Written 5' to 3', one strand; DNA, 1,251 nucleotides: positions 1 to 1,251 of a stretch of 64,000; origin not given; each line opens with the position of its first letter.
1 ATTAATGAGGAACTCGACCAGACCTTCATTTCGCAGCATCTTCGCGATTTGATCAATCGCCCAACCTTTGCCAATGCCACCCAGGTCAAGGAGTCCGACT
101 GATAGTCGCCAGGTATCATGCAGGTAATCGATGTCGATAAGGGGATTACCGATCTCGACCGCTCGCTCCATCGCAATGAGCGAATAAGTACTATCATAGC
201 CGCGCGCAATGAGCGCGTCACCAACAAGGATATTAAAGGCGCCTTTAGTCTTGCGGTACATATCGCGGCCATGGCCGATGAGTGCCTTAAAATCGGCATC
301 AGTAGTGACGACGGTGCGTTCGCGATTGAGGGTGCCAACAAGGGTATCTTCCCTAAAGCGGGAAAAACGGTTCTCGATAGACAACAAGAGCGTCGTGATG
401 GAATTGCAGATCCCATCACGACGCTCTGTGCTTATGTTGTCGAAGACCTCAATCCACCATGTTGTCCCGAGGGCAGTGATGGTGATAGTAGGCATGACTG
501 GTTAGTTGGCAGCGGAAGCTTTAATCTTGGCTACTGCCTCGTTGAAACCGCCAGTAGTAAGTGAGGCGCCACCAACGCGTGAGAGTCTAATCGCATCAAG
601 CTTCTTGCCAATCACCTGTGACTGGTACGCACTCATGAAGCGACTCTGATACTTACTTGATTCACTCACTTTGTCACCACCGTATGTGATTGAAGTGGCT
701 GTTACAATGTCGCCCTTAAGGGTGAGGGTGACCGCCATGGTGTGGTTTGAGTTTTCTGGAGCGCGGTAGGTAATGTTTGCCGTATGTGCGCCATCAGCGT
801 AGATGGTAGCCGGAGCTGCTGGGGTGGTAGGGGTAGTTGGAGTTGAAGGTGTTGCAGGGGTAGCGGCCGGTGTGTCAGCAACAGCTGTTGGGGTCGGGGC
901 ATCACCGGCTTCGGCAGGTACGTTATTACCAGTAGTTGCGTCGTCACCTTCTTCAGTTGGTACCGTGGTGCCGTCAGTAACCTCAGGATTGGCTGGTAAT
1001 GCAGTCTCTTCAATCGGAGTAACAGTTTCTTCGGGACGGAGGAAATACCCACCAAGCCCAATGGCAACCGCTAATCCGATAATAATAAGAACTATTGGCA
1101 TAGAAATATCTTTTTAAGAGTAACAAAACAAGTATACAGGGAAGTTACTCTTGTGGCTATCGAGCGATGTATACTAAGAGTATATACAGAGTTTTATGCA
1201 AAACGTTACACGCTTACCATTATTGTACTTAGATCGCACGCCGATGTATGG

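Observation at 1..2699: Compact flavin-trafficking / transmembrane electron-transfer module: ApbE, FMN-binding protein and a membrane-FNR reductase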

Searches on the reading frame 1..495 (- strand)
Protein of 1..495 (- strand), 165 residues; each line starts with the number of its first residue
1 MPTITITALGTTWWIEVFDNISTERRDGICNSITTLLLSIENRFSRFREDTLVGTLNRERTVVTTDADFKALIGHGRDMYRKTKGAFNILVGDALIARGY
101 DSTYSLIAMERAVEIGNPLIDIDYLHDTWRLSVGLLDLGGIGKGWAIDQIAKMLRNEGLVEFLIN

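Call 7: search_protein_families(library=pfam, proteins=[window:1-495:-], max_evalue=0.1)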
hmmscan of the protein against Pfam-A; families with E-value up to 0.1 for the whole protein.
window:1-495:- (165 aa): 1 family
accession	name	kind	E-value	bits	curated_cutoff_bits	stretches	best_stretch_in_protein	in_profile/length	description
PF02424.20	ApbE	-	8.9e-20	71.7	25.6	1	9-165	1-155/266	ApbE family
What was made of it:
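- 1..495 (-): apbE (FAD:protein FMN transferase), N-terminal 165 of 292 codons; the gene runs off the left end of the window. It has no signal peptide, lipobox or TM segment. Pfam PF02424 E 8.9e-20 (call 7).
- Checked: Residues 1-165 are encoded at 1..495 (Pfam PF02424 E 8.9e-20, call 7).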

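Call 8: search_protein_families(library=ncbifam, proteins=[window:1-495:-], max_evalue=0.1)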
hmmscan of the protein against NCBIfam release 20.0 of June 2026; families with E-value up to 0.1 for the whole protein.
window:1-495:- (165 aa): 2 families
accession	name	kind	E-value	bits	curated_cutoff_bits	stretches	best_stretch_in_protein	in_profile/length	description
NF007774.0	PRK10461.1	equivalog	1.3e-07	30.9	498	1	8-164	41-209/351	FAD:protein FMN transferase ApbE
NF033384.1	enterocin_MR10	subfamily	0.0056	16.6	33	1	141-155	27-41/43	enterocin L50 family leaderless bacteriocin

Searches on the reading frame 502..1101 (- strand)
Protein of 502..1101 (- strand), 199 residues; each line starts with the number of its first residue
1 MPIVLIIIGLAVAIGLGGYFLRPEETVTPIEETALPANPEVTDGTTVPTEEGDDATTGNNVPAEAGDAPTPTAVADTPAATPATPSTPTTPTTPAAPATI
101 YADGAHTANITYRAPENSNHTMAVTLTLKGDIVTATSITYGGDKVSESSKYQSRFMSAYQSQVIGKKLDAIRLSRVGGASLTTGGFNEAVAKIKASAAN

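Call 7: search_protein_families(library=pfam, proteins=[window:502-1101:-], max_evalue=0.1)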
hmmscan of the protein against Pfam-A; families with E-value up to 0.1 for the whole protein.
window:502-1101:- (199 aa): 0 families

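Call 8: search_protein_families(library=ncbifam, proteins=[window:502-1101:-], max_evalue=0.1)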
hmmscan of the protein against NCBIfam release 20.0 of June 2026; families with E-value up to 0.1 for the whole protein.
window:502-1101:- (199 aa): 1 family
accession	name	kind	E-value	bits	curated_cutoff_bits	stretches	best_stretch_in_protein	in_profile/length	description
NF033761.1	gliding_GltJ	equivalog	0.0044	16.2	450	1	8-118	381-492/671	adventurous gliding motility protein GltJ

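Call 21: find_homologous_proteins(query=window:505-1101:-, max_evalue=0.001)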
Query seq(199 aa) (199 aa): 91 proteins with E <= 0.001 among 1887 candidates.
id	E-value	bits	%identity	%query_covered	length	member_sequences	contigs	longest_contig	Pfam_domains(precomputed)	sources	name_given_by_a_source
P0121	8.3e-119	412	100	100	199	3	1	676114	-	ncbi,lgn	ncbi:MAG: hypothetical protein ACK4SL_00760 [Candidatus Paceibacteria bacterium]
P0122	5.8e-98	344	83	94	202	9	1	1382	-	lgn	-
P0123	2.6e-94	332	79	100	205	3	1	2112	-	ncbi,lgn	-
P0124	7.6e-94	331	81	100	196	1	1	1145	-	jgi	jgi:hypothetical protein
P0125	2.0e-93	329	78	95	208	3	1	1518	-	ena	-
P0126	9.1e-93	327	77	100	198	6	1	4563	-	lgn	-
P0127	3.7e-89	315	77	94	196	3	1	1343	-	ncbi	-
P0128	9.3e-87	308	75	94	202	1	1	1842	-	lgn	-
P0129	2.8e-84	299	73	100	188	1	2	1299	-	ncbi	-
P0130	1.9e-83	297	73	94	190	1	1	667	-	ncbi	-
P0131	4.2e-80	286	71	99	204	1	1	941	-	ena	-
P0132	6.2e-80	285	71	100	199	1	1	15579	-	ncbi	-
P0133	8.5e-78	278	69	94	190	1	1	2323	-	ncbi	-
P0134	9.3e-78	278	68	99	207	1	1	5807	-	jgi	jgi:hypothetical protein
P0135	8.1e-77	275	67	100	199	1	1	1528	-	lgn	-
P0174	1.2e-28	118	36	49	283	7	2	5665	PF04205.20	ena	-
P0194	6.3e-18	83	36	85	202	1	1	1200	PF04205.20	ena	-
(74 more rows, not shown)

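Call 36: search_protein_families(library=pfam, alignment_id=A1, max_evalue=1)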
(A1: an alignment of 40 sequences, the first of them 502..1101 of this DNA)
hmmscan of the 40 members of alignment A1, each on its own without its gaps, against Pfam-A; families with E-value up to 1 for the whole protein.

A. member 1, window:502-1101:- (199 aa): 0 families

B. families by the number of members that match (of 40 scanned): 38 families (the first 25 are shown)
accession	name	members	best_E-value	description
PF04205.19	FMN_bind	19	1.4e-05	FMN-binding domain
PF06995.16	Phage_P2_GpU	2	0.023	Phage P2 GpU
PF10696.14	DUF2501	2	0.033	Protein of unknown function (DUF2501)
PF10907.13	DUF2749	2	0.075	Protein of unknown function (DUF2749)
PF20193.3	DUF6556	1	0.0011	Family of unknown function (DUF6556)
PF06483.16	ChiC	1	0.0018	Chitinase C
PF14155.11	DUF4307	1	0.0047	Domain of unknown function (DUF4307)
PF03929.21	PepSY_TM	1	0.0089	PepSY-associated TM region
PF12420.13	DUF3671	1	0.011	Fam-L, Fam-M like protein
PF10858.15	DUF2659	1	0.017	Protein of unknown function (DUF2659)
PF10039.14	DUF2275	1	0.028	Predicted integral membrane protein (DUF2275)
PF23954.1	DUF7283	1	0.034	Family of unknown function (DUF7283)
PF19549.4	DUF6072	1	0.041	Family of unknown function (DUF6072)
PF10738.15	Lpp-LpqN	1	0.053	Probable lipoprotein LpqN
PF13624.11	SurA_N_3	1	0.058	SurA-like N-terminal domain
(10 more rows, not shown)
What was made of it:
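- On Pfam FMN_bind (PF04205) / NqrC-RnfG-like flavin carrier: 19/40 homologues match weakly, best 1.4e-5 (call 36).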

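Call 40: predict_structure(alignment_id=A1)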
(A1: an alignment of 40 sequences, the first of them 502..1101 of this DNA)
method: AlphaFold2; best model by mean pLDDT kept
length: 199 residues; sequences in the alignment: 40
mean_pLDDT: 79.5   pTM: 0.51
mean pLDDT of the five models: 79.5, 78.3, 75.9, 75.5, 75.1
residues with pLDDT >= 90: 69; 70-90: 75; 50-70: 46; < 50: 9
segments of 3 or more residues with pLDDT < 50: 51-55, 57-60
pLDDT, mean of each block of 10 residues (from residue 1): 86 83 66 56 53 47 62 68 77 86 97 90 96 95 83 85 94 81 92 95
secondary structure, 60 per line:
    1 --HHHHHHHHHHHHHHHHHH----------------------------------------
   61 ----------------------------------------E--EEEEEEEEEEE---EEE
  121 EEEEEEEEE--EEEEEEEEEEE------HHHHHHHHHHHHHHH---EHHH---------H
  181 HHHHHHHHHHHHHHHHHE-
elements in order: H3-20 E104-114 E118-129 E132-142 H149-163 H180-197

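Call 43: fold_search(model_id=the predicted structure, library=pdb)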
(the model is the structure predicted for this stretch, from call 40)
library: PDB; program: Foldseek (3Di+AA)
matches with E <= 10: 484; with E <= 0.001: 0
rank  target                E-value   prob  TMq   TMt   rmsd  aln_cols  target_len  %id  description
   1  3o6u_C                2.0e-02  1.00  0.33  0.52   6.7       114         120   14  Crystal Structure of CPE2226 protein from Clostridium perfringens. Northeast Structural Genomics Consortium Target CpR (released 2010-08-11)
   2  3a7u                  2.7e-02  0.97  0.29  0.19   5.1       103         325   14  Crystal structure of the bovine lipoyltransferase in its unliganded form (released 2010-01-19)
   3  3o6u_A                4.9e-02  0.99  0.35  0.54   4.5       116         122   14  Crystal Structure of CPE2226 protein from Clostridium perfringens. Northeast Structural Genomics Consortium Target CpR (released 2010-08-11)
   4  3o6u_D                5.2e-02  0.97  0.31  0.48   7.2       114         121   11  Crystal Structure of CPE2226 protein from Clostridium perfringens. Northeast Structural Genomics Consortium Target CpR (released 2010-08-11)
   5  6jzw_A                9.6e-02  0.91  0.21  0.28   4.2        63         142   21  Crystal structure of SufU from Bacillus subtilis with Cys persulfurated (released 2020-05-06)
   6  6jzw_B                1.2e-01  0.89  0.21  0.29   4.2        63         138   21  Crystal structure of SufU from Bacillus subtilis with Cys persulfurated (released 2020-05-06)
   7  1ffv_C                1.2e-01  0.41  0.21  0.15  10.2       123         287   14  CARBON MONOXIDE DEHYDROGENASE FROM HYDROGENOPHAGA PSEUDOFLAVA (released 2000-09-15)
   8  1n61_C                1.3e-01  0.90  0.29  0.21   6.9       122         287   17  Crystal Structure of the Cu,Mo-CO Dehydrogenase (CODH); Dithionite reduced state (released 2002-12-18)
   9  5xd8_A                1.3e-01  0.30  0.17  0.11   7.1        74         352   19  Crystal structure analysis of 3,6-anhydro-L-galactonate cycloisomerase (released 2017-09-27)
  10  6jzw_D                1.8e-01  0.84  0.22  0.30   4.2        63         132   21  Crystal structure of SufU from Bacillus subtilis with Cys persulfurated (released 2020-05-06)
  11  1n60_C                2.0e-01  0.85  0.29  0.21   6.9       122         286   17  Crystal Structure of the Cu,Mo-CO Dehydrogenase (CODH); Cyanide-inactivated Form (released 2002-12-18)
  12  2e5a                  2.0e-01  0.75  0.26  0.17   6.6        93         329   13  Crystal Structure of Bovine Lipoyltransferase in Complex with Lipoyl-AMP (released 2007-09-04)
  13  3ugv_A                2.4e-01  0.54  0.27  0.16   7.2       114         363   18  Crystal structure of an enolase from alpha pretobacterium bal199 (EFI TARGET EFI-501650) with bound MG (released 2011-11-23)
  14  8s4t_A                2.4e-01  0.25  0.15  0.20  16.5       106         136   11  DNA bound structure of PrgE from plasmid pCF10 (released 2024-05-29)
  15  3ugv_F                3.0e-01  0.30  0.18  0.11   7.7        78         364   13  Crystal structure of an enolase from alpha pretobacterium bal199 (EFI TARGET EFI-501650) with bound MG (released 2011-11-23)
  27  7blq_G                5.9e-01  0.09  0.15  0.22  11.6        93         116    9  Vps26 dimer region of the fungal membrane-assembled retromer:Grd19 complex. (released 2021-03-03)
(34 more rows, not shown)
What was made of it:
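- The Foldseek support for the fold is weak (E 0.02, call 43).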

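Call 61: find_encoding_contigs(protein=P0121, flank=6000, max_places=3)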
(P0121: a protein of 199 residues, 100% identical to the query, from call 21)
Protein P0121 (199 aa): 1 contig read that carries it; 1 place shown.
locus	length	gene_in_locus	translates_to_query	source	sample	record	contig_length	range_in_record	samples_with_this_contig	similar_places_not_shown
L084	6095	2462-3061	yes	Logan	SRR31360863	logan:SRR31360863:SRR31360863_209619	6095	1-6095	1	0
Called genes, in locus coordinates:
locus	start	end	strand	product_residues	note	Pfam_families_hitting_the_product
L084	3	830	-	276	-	?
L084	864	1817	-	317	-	PF00175:NAD_binding_1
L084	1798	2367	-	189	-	-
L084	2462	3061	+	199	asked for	-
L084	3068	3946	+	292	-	PF02424:ApbE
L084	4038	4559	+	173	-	PF03330:DPBB_1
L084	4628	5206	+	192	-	PF01966:HD (weak)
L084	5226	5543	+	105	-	PF01035:DNA_binding_1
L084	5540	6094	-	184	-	?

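Call 66: search_protein_families(library=pfam, proteins=[L084:4038-4559:+], max_evalue=0.001)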
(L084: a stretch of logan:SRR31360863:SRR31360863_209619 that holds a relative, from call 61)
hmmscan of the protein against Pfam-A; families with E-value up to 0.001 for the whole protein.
L084:4038-4559:+ (173 aa): 1 family
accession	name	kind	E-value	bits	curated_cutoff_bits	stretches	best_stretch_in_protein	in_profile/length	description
PF03330.24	DPBB_1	-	1.6e-15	57.5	28.8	1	64-164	4-83/83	Lytic transglycolase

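Call 69: search_protein_families(library=pfam, proteins=[L084:3068-3943:+], max_evalue=0.1)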
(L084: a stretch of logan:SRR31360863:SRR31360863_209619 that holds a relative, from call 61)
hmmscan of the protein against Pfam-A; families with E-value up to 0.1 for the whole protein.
L084:3068-3943:+ (292 aa): 1 family
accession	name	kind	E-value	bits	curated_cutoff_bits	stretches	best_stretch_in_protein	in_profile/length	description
PF02424.20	ApbE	-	1.6e-33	116.8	25.6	1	9-265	1-257/266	ApbE family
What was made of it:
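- On ApbE (PF02424) FAD:protein FMN transferase: PF02424 E 1.6e-33, residues 9-265 against profile positions 1-257 of 266, for the genome's own 292-aa protein (call 69).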

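Call 70: search_solved_structures(query=L084:3068-3943:+, max_evalue=0.001, show_alignments=1)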
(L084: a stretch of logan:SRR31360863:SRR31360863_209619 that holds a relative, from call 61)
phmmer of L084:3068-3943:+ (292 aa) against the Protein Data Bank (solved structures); distinct sequences matched with E-value up to 0.001: 9.
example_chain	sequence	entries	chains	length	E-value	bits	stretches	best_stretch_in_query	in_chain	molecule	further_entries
4xgw_A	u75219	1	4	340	2.4e-10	43.8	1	9-269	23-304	FAD:protein FMN transferase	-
3pnd_A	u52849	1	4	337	4.8e-10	42.9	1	8-268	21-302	Thiamine biosynthesis lipoprotein ApbE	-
2o18_A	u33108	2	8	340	8.8e-10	42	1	9-269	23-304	Thiamine biosynthesis lipoprotein apbE | FAD:protein FMN transferase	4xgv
4xgx_A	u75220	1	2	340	4.4e-09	39.7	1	134-269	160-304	FAD:protein FMN transferase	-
6nxi_A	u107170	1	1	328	3.4e-08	36.8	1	9-269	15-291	FAD:protein FMN transferase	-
6nxj_A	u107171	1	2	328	5.2e-07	32.9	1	9-267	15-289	FAD:protein FMN transferase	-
1vrm_A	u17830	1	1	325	1.5e-05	28.2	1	29-258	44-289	hypothetical protein TM1553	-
4xdt_A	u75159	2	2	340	7.1e-05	25.9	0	9-173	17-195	FAD:protein FMN transferase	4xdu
4ifu_A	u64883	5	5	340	0.00049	23.1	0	9-173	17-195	FAD:protein FMN transferase | Thiamine biosynthesis lipoprotein ApbE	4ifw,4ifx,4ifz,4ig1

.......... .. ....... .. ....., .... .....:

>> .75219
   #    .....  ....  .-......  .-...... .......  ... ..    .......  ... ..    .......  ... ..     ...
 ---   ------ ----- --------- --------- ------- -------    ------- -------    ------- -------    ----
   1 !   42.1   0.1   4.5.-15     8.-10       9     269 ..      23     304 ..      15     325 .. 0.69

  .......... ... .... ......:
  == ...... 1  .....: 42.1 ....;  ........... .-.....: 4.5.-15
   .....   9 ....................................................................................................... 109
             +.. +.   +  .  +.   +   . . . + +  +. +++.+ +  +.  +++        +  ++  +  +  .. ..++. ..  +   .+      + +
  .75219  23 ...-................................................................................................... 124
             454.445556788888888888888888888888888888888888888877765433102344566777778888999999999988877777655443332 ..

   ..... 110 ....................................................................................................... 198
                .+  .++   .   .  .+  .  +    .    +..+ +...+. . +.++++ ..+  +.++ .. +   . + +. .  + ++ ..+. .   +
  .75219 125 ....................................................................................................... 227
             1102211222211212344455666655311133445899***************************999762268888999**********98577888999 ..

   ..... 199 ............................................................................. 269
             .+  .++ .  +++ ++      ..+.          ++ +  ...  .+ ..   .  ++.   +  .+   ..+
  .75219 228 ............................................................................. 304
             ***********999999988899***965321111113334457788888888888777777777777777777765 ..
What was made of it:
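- On ApbE (PF02424) FAD:protein FMN transferase: It aligns with solved ApbEs 4xgw, 3pnd and 6nxi (call 70).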

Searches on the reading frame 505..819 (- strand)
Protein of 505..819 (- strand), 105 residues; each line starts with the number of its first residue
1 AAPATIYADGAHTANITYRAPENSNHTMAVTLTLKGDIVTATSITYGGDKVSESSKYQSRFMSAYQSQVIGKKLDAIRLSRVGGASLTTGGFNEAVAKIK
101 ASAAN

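Call 20: search_solved_structures(query=window:505-819:-, max_evalue=10, show_alignments=2)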
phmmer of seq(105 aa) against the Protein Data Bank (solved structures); distinct sequences matched with E-value up to 10: 0.

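Call 48: search_solved_structures(query=A3, max_evalue=10, show_alignments=3)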
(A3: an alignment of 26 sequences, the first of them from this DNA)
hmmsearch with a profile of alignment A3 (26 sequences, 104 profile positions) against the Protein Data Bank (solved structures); distinct sequences matched with E-value up to 10: 1.
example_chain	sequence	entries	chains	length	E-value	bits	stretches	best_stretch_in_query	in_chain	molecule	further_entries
10pp_A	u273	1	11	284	1.2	12.5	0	75-102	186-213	Flagellin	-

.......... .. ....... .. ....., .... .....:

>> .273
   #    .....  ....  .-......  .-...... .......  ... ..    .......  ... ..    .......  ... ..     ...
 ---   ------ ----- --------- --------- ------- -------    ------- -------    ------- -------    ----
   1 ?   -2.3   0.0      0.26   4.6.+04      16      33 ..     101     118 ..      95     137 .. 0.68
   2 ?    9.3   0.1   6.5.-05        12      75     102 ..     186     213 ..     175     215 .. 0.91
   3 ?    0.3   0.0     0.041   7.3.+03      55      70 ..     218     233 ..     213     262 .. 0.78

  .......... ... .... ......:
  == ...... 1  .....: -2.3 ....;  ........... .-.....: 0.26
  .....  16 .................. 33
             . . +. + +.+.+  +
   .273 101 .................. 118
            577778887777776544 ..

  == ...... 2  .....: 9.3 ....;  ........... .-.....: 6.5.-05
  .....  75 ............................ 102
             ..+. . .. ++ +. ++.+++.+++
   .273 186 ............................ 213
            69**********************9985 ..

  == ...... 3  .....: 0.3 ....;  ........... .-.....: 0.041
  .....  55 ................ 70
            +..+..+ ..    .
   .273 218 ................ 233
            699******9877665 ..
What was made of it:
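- On Pfam FMN_bind (PF04205) / NqrC-RnfG-like flavin carrier: An HMM search of PDB sequences found nothing (call 48).
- A domain profile finds no NqrC or RnfG in PDB sequences (call 48).
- Tried and rejected: Nothing relevant was found; the only match was a spurious flagellin at E 1.2 (calls 20, 48).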
